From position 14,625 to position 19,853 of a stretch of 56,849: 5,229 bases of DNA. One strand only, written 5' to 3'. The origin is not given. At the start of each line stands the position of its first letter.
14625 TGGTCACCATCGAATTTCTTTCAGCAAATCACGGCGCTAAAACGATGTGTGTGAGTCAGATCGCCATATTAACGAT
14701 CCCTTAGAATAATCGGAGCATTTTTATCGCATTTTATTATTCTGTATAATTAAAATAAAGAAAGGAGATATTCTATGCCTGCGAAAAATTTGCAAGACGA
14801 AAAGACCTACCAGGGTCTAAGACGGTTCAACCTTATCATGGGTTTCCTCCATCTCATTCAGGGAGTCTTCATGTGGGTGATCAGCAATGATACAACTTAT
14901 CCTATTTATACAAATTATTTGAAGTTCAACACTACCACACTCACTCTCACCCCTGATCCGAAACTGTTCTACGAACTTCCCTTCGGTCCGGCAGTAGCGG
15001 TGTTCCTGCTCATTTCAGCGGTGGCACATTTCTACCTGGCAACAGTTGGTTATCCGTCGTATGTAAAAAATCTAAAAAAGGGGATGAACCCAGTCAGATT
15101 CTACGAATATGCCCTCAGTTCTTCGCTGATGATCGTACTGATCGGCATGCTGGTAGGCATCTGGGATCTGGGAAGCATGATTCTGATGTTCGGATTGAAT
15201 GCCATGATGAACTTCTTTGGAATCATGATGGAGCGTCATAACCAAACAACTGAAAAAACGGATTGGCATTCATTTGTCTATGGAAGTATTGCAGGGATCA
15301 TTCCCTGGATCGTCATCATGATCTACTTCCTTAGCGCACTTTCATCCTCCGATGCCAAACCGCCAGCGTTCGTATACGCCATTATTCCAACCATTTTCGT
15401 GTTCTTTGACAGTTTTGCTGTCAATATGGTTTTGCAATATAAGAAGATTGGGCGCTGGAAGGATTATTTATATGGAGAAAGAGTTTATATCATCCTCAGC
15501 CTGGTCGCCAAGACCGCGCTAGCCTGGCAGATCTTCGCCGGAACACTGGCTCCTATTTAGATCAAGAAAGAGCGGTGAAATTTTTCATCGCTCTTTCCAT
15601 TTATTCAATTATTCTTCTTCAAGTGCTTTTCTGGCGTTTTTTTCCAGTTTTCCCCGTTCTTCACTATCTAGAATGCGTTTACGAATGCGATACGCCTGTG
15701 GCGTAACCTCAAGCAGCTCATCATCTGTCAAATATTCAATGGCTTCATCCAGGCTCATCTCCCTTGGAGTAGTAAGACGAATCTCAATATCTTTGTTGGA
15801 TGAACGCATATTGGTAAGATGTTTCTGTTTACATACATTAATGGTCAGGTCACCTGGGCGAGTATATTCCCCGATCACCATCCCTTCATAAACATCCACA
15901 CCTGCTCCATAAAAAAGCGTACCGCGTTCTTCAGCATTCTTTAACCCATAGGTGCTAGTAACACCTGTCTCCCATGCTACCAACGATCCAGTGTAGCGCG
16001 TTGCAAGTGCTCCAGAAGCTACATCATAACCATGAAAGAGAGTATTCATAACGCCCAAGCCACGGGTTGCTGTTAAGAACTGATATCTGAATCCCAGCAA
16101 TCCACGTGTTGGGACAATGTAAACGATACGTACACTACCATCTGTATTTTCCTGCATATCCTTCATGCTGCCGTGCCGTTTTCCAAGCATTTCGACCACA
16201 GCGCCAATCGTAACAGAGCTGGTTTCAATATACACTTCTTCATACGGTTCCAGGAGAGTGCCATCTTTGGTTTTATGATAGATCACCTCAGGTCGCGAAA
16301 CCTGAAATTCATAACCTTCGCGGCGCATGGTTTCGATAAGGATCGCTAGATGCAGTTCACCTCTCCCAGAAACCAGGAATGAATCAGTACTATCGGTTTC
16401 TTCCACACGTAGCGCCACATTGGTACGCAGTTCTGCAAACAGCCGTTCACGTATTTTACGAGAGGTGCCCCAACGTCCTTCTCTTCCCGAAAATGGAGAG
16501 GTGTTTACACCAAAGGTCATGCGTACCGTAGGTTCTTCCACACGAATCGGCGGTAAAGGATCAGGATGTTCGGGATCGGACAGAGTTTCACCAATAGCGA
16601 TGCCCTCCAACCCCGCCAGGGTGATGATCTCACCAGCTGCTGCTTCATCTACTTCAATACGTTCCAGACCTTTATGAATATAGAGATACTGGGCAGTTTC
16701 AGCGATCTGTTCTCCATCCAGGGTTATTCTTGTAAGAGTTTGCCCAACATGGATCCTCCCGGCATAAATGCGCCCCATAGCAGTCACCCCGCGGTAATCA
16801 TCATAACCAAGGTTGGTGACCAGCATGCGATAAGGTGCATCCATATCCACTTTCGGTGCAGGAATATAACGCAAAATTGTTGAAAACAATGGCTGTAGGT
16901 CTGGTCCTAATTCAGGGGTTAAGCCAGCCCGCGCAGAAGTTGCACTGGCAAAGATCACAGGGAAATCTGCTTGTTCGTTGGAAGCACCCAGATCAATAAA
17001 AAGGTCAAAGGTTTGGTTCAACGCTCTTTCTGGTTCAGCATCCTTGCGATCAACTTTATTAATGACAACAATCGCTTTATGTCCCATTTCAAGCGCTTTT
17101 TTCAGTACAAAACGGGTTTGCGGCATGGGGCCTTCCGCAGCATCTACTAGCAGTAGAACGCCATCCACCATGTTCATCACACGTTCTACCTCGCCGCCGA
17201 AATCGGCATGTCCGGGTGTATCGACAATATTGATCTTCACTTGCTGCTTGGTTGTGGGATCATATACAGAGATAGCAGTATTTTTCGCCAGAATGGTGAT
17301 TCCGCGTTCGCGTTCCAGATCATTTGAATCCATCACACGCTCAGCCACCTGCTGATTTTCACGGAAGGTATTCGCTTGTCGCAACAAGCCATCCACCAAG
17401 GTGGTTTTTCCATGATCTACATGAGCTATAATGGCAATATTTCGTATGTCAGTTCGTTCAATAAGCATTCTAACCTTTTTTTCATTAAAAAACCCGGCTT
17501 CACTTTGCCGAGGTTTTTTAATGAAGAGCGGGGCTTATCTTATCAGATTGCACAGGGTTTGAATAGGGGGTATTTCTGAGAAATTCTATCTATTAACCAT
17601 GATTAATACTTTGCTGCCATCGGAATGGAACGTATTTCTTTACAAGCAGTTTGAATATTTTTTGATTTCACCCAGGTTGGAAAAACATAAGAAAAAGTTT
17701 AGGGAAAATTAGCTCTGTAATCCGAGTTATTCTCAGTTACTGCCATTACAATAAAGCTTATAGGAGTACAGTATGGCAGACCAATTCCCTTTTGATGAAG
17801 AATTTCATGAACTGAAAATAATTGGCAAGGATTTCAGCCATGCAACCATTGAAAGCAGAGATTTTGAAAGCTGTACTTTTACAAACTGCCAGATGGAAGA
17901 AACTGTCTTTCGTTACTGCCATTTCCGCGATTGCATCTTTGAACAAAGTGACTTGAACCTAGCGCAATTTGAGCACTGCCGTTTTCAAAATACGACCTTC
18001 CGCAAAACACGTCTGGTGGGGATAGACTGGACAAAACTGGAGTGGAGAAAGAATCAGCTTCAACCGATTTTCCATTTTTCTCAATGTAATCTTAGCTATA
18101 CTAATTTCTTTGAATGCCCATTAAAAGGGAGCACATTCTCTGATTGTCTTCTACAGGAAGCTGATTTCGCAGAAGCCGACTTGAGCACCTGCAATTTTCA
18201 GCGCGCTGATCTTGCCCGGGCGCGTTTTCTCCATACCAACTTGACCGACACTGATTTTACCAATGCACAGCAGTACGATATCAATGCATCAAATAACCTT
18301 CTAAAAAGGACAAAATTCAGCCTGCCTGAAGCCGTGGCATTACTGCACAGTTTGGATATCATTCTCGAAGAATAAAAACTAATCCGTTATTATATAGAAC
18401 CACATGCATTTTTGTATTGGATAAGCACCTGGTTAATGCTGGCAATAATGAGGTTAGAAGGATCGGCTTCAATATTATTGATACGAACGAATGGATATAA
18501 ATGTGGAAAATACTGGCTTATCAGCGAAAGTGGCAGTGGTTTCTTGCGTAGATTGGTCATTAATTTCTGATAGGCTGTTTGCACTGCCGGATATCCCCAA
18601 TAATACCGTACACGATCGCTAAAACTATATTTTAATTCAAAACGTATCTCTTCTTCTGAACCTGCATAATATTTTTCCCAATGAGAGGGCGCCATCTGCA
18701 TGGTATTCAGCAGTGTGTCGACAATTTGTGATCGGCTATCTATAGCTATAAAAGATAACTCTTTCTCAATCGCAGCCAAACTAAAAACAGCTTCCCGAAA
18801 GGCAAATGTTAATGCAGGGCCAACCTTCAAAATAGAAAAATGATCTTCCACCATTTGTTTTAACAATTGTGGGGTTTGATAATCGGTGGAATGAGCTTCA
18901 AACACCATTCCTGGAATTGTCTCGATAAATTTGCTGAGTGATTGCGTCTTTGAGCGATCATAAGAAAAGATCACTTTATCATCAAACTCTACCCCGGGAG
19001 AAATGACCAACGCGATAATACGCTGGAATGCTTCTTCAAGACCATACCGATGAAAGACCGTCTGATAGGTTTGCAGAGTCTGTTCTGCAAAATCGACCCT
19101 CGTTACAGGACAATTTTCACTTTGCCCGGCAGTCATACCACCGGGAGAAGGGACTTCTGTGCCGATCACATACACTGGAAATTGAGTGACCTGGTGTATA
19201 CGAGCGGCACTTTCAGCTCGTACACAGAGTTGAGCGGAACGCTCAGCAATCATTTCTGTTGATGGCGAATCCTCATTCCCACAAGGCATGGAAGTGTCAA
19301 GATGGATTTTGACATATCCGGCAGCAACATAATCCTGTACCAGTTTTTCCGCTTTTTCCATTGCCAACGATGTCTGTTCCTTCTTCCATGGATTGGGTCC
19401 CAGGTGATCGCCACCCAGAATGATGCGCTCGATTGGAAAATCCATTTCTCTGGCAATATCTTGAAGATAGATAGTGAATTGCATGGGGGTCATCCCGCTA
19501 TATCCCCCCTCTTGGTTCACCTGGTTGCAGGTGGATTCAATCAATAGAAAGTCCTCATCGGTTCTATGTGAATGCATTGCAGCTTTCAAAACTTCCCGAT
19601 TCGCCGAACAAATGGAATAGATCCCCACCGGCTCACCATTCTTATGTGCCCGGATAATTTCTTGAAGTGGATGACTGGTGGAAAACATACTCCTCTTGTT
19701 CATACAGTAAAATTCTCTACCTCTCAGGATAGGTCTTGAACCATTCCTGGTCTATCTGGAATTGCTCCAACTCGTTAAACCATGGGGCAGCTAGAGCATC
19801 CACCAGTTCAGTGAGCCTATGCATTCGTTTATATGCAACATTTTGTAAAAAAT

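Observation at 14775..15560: Heliorhodopsin gene sandwiched between degV and typA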

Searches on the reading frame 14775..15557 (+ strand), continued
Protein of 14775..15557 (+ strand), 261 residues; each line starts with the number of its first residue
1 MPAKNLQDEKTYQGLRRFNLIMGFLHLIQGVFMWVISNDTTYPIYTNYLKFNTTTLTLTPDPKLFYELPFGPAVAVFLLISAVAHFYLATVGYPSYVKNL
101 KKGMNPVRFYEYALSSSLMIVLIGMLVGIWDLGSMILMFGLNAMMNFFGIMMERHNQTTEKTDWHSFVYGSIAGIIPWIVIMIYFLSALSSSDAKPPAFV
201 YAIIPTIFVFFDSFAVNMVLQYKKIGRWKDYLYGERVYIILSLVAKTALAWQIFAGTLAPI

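Call 20: find_related_loci(query=A1, collection=genome_contigs, flank=6000)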
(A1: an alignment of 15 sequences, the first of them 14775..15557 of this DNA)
Query A1 (261 aa) in genome_contigs; peptide patterns used: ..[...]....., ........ (x = any residue, [..] = any of these).
599 stretches matched a pattern (row limit reached: there are more); 523 encode a relative of the query (tblastn E <= 1e-3); the best 80 are kept; 80 distinct loci.
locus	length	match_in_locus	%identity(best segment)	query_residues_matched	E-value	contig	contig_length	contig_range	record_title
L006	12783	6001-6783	90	1-261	7e-163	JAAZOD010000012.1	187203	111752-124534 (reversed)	MAG: Pelolinea sp. isolate AS27yjCOA_25 73866_AS27, whole genome shotgun sequence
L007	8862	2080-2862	94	1-261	1e-162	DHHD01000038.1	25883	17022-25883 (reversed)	MAG TPA_asm: Anaerolineaceae bacterium UBA4781 UBA4781_contig_11398, whole genome shotgun sequence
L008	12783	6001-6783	88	1-261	1e-158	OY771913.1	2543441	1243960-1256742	MAG: Anaerolineaceae bacterium isolate c74f872c-e933-4053-8305-e1536b6d7914 genome assembly, chromosome: 1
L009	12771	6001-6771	90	5-261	3e-155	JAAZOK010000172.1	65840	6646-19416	MAG: Chloroflexota bacterium isolate AS27yjCOA_56 73097_AS27, whole genome shotgun sequence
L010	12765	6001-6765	87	7-261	4e-154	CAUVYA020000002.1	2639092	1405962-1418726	MAG: Anaerolineaceae bacterium isolate 592c0b7d-ec24-4628-ad55-941c30eb369b genome assembly, contig: contig_2, whole gen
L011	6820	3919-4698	84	1-261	6e-152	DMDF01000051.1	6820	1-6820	MAG TPA_asm: Anaerolineaceae bacterium isolate UBA7929 contig_4691, whole genome shotgun sequence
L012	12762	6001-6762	90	8-261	5e-149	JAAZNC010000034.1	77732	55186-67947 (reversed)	MAG: Chloroflexota bacterium isolate AS27yjCOA_124 37657_AS27, whole genome shotgun sequence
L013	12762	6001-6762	82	8-261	3e-144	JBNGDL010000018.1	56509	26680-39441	MAG: Anaerolineae bacterium isolate E05-028 bin48.fa-18, whole genome shotgun sequence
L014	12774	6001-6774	82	4-261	1e-143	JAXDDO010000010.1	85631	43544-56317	MAG: Anaerolineae bacterium isolate POMEDNA-B73 Raw2_k127_1714453, whole genome shotgun sequence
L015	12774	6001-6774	82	4-261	3e-143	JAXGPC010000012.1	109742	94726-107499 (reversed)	MAG: Anaerolineae bacterium isolate AnMBR.bin294 bin294_12, whole genome shotgun sequence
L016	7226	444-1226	80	1-261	3e-143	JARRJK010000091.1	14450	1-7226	MAG: Anaerolineales bacterium isolate Spart_018_MAG scaffold_5973, whole genome shotgun sequence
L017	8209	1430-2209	80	2-261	2e-142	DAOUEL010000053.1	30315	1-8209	MAG TPA_asm: Anaerolineales bacterium isolate N6_281 k139_402637, whole genome shotgun sequence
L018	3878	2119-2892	81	4-261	5e-146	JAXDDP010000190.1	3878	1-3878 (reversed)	MAG: Anaerolineae bacterium isolate POMEDNA-B74 Raw2_k127_326001, whole genome shotgun sequence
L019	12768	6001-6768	82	6-261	8e-142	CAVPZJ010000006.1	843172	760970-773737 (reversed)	MAG: uncultured Chloroflexia bacterium isolate MFD09964.bin.2.53 genome assembly, contig: contig_2051, whole genome shot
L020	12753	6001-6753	81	9-259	9e-140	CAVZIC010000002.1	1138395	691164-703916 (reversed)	MAG: uncultured Chloroflexia bacterium isolate MFD02416.bin.2.12 genome assembly, contig: contig_16958, whole genome sho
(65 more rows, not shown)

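Call 50: predict_structure(alignment_id=A1)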
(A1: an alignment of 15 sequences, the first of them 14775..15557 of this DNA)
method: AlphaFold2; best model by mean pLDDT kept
length: 261 residues; sequences in the alignment: 15
mean_pLDDT: 51.6   pTM: 0.36
mean pLDDT of the five models: 51.6, 47.6, 47.2, 46.4, 45.9
residues with pLDDT >= 90: 0; 70-90: 4; 50-70: 152; < 50: 105
segments of 3 or more residues with pLDDT < 50: 1-4, 102-111, 113-121, 123-136, 138-143, 145-147, 149-151, 194-202, 216-238, 251-261
pLDDT, mean of each block of 10 residues (from residue 1): 51 56 57 56 53 69 57 54 54 53 47 49 47 47 46 52 52 53 55 48 51 48 44 45 53 44 32
secondary structure, 60 per line:
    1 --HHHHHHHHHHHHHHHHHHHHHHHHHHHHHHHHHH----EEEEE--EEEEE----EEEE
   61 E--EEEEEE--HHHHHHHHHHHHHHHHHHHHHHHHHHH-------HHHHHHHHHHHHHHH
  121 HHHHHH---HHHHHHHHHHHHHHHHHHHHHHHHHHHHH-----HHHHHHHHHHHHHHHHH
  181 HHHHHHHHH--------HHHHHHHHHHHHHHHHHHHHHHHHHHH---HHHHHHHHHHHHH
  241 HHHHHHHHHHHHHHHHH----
elements in order: H3-36 E41-45 E48-52 E57-61 E64-69 H72-98 H106-126 H130-158 H164-189 H198-224 H228-257

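Call 61: list_cluster_members(proteins=[window:14775-15557:+, P0006])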
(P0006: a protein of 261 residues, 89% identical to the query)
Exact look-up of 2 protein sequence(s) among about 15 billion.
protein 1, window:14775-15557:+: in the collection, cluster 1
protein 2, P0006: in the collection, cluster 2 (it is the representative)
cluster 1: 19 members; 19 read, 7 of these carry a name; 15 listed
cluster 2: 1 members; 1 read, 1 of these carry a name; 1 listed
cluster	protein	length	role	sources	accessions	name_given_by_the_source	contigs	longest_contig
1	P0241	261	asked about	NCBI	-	-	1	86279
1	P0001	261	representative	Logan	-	-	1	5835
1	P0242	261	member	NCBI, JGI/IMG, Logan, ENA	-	succinate dehydrogenase hydrophobic anchor subunit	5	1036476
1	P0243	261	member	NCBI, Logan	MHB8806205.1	MAG: heliorhodopsin HeR [Anaerolineaceae bacterium]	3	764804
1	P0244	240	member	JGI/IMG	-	succinate dehydrogenase hydrophobic anchor subunit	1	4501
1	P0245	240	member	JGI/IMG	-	hypothetical protein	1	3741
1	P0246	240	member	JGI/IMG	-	hypothetical protein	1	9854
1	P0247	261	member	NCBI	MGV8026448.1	MAG: heliorhodopsin HeR [Anaerolineaceae bacterium]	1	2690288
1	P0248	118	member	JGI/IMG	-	uncharacterized membrane protein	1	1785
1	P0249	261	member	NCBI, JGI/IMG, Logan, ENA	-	-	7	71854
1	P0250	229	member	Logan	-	-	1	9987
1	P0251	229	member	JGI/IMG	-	-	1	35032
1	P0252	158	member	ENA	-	-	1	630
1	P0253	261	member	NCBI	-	-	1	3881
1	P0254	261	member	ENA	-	-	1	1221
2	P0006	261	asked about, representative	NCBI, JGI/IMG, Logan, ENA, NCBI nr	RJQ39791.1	MAG: hypothetical protein C4545_09725 [Anaerolineaceae bacterium] | hypothetical protein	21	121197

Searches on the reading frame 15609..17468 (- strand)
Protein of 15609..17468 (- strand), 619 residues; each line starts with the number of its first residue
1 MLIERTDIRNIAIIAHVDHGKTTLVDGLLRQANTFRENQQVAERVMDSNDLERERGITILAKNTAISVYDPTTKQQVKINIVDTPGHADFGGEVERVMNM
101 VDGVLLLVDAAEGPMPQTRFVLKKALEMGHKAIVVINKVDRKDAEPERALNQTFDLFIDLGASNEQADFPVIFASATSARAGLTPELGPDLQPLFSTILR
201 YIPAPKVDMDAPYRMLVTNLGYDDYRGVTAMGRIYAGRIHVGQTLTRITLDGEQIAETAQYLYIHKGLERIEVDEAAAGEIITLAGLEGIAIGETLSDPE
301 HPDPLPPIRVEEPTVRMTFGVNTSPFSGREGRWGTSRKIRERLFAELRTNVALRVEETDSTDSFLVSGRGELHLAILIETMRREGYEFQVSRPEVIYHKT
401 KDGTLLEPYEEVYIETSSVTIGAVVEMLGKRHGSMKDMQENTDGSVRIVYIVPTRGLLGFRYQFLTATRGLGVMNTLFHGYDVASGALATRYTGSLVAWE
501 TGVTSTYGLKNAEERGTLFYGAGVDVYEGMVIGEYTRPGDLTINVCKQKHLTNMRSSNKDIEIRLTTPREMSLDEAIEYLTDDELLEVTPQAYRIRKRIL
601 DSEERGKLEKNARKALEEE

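Call 3: search_protein_families(library=pfam, proteins=[window:15609-17468:-], max_evalue=0.01)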
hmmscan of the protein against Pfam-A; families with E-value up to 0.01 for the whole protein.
window:15609-17468:- (619 aa): 9 families
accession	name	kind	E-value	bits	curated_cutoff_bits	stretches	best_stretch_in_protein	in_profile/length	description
PF00009.33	GTP_EFTU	-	1.2e-54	185.2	26.5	1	7-203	2-187/188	Elongation factor Tu GTP binding domain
PF21018.2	BipA_C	-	3.8e-43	146.2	23.8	1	493-601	1-109/110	TypA/BipA C-terminal domain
PF00679.30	EFG_C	-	2.2e-20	72.9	27.9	1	405-489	2-86/89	Elongation factor G C-terminus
PF03144.31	GTP_EFTU_D2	-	2.4e-09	37.9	30.3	1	227-296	1-72/73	Elongation factor Tu domain 2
PF22042.2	EF-G_D2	-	1.9e-08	34.7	27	1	214-297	3-82/84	Elongation factor G domain 2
PF14492.12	EFG_III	-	6.5e-06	26.6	27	1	337-390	19-73/75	Elongation Factor G, domain III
PF01926.29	MMR_HSR1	-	0.00011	22.8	21.9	1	11-138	2-113/113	50S ribosome-binding GTPase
PF00350.29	Dynamin_N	-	0.00092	19.7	27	1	32-139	59-168/168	Dynamin family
PF00735.24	Septin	-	0.0052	16.5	26.2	1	10-90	6-75/280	Septin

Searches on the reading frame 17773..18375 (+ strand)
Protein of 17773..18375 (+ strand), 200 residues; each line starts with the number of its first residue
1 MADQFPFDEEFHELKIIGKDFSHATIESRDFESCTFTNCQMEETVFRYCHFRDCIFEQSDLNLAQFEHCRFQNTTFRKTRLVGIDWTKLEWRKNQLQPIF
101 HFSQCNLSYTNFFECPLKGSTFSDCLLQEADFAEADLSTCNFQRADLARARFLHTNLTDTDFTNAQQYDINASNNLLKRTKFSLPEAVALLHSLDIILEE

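Call 3: search_protein_families(library=pfam, proteins=[window:17773-18375:+], max_evalue=0.01)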
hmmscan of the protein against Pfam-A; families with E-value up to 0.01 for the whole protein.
window:17773-18375:+ (200 aa): 5 families
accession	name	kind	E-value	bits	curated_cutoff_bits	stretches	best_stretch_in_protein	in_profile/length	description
PF13599.13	Pentapeptide_4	-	1.5e-30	105.5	38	3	30-96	2-68/78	Pentapeptide repeat region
PF00805.28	Pentapeptide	-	6.4e-21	74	20.2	3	125-164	1-40/40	Pentapeptide repeats (8 copies)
PF13576.12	Pentapeptide_3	-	2.6e-15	56.8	27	4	38-79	3-47/48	Pentapeptide repeats (9 copies)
PF23894.2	LD_SV2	-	1.2e-11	45.3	29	2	3-76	19-92/92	SV2A/B/C luminal domain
PF25296.1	Decapeptide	-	0.0018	18.6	45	0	117-166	17-66/74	Decapeptide repeat region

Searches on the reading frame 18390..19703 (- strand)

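Call 10: search_protein_families(library=pfam, proteins=[window:18390-19703:-], max_evalue=0.001)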
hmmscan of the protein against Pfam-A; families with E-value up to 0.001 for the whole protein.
window:18390-19703:- (437 aa): 1 family
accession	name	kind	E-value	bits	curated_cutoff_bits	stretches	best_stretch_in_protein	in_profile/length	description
PF08013.17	GatZ_KbaZ-like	-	3.1e-171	570.1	26.7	1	13-434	1-419/420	D-tagatose-1,6-bisphosphate aldolase subunit GatZ/KbaZ-like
